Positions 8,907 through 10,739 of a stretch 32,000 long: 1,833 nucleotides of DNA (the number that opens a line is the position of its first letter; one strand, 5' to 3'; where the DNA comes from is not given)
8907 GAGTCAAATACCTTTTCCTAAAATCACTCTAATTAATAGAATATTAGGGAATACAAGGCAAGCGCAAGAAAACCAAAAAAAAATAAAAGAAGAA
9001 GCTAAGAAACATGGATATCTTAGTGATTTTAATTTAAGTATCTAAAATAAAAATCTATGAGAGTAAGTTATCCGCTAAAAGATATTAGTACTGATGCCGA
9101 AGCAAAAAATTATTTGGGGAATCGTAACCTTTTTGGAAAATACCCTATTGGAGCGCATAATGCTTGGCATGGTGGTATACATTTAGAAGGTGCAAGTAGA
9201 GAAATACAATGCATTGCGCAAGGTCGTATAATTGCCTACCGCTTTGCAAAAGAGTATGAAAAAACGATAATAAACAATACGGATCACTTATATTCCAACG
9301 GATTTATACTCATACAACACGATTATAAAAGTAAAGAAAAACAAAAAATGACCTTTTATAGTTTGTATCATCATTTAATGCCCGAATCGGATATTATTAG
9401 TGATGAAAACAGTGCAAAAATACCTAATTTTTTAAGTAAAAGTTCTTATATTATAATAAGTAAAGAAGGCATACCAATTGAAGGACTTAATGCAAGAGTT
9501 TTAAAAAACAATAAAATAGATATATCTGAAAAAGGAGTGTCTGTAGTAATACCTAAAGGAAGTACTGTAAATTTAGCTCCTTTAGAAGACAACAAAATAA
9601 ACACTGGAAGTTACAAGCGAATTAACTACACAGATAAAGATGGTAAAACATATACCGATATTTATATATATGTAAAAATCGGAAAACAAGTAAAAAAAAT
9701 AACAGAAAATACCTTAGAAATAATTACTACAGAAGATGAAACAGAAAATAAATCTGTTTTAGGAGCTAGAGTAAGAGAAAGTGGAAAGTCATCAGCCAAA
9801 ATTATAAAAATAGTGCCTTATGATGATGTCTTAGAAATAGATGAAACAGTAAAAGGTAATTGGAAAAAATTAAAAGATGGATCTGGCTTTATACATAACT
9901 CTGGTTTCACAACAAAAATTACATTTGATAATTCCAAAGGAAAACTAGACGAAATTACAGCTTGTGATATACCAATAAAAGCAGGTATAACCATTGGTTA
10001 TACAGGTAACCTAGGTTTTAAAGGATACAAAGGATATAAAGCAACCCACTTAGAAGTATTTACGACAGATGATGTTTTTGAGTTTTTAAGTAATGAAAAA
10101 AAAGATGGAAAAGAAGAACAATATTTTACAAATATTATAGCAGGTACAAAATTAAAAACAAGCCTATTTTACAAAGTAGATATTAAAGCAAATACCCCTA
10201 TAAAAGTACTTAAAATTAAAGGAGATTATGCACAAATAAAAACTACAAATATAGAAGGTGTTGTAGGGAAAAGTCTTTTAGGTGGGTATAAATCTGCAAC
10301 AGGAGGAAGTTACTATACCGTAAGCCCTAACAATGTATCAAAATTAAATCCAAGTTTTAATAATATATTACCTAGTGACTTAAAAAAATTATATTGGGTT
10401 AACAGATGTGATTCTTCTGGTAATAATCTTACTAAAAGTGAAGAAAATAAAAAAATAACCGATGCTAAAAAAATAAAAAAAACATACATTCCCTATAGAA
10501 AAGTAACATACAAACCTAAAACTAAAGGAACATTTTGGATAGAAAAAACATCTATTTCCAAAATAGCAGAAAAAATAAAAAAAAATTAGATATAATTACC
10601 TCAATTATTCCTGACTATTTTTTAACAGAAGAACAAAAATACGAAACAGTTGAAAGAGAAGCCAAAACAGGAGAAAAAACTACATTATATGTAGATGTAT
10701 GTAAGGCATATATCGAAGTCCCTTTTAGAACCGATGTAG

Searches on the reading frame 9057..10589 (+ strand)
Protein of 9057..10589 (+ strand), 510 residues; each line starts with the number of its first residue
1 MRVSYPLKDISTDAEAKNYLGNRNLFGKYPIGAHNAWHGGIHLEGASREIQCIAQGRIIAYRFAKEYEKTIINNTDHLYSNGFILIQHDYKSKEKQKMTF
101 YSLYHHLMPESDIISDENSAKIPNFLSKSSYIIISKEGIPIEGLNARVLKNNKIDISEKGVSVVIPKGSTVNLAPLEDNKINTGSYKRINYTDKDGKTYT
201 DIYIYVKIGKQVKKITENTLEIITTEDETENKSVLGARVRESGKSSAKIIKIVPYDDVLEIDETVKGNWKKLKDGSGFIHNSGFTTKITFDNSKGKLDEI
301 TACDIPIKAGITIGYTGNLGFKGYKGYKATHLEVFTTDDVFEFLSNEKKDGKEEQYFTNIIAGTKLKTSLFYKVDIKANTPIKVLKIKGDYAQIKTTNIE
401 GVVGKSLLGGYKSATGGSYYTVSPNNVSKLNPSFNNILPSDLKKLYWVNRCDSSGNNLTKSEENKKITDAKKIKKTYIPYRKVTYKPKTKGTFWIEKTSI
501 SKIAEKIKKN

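Call 5: search_protein_families(library=pfam, proteins=[window:9057-10589:+], max_evalue=0.01)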
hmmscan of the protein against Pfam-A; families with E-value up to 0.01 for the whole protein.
window:9057-10589:+ (510 aa): 1 family
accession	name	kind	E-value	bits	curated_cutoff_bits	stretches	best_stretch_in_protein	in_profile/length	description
PF08239.17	SH3_3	-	1.2e-05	25.8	27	1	236-282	2-51/54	Bacterial SH3 domain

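Call 59: search_protein_families(library=pfam, proteins=[window:9057-10586:+], max_evalue=5)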
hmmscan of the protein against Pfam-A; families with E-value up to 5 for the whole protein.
window:9057-10586:+ (510 aa): 1 family
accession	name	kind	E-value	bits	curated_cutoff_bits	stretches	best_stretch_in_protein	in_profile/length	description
PF08239.17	SH3_3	-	1.2e-05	25.8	27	1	236-282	2-51/54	Bacterial SH3 domain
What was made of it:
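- Closest known: Rhs, CdiA and MafB 'main gene plus orphan toxin/immunity cassette' arrays. Different: The trunk has no YD or Rhs repeats and no haemagglutinin repeats; no such Pfam families were hit (calls 5, 59).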

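Call 83: find_homologous_proteins(query=window:9057-10586:+, max_evalue=0.00001)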
Query window:9057-10586:+ (510 aa): 17 proteins with E <= 0.00001 among 8000 candidates.
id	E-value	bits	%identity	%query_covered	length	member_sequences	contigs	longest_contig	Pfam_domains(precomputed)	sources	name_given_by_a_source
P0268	0.0e+0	1130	100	100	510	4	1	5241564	PF08239.18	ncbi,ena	-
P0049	2.2e-60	223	34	90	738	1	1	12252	-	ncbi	ncbi:MAG: SH3 domain-containing protein, partial [Mangrovibacterium sp.]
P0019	9.8e-60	221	37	91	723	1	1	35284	-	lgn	-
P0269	4.0e-59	219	34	98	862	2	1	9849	PF08239.18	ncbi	ncbi:SH3 domain-containing protein, partial [Tenacibaculum maritimum]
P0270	5.0e-46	176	35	78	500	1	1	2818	PF13585.13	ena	-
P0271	1.2e-40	158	40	56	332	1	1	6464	-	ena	-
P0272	2.1e-32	131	29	83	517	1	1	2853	-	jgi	-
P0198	2.4e-15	74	26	75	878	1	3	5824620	PF16754.11,PF08239.18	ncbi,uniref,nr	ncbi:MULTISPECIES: pesticin C-terminus-like muramidase [unclassified Pseudomonas]|uniref:pesticin C-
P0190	4.1e-12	64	26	77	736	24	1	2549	-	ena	-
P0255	1.7e-11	62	26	63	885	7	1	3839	PF16754.11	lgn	-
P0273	6.2e-11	60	40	16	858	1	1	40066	-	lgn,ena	-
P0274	1.7e-10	58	26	70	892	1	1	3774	PF16754.11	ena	-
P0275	1.7e-10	58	32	21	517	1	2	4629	-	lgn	-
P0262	6.6e-9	53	25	63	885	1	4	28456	-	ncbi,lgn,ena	-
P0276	7.6e-9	53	25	72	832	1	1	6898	PF16754.11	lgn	-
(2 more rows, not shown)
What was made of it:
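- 9057..12853 (+): Main effector gene. It is one ORF of about 1264 codons in relatives. Here it is split into 9057-10589 and 10535-12853. Its N-terminal 510 aa are homologous to Pseudomonas effectors annotated as muramidases, E = 2.4e-15 (call 83).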
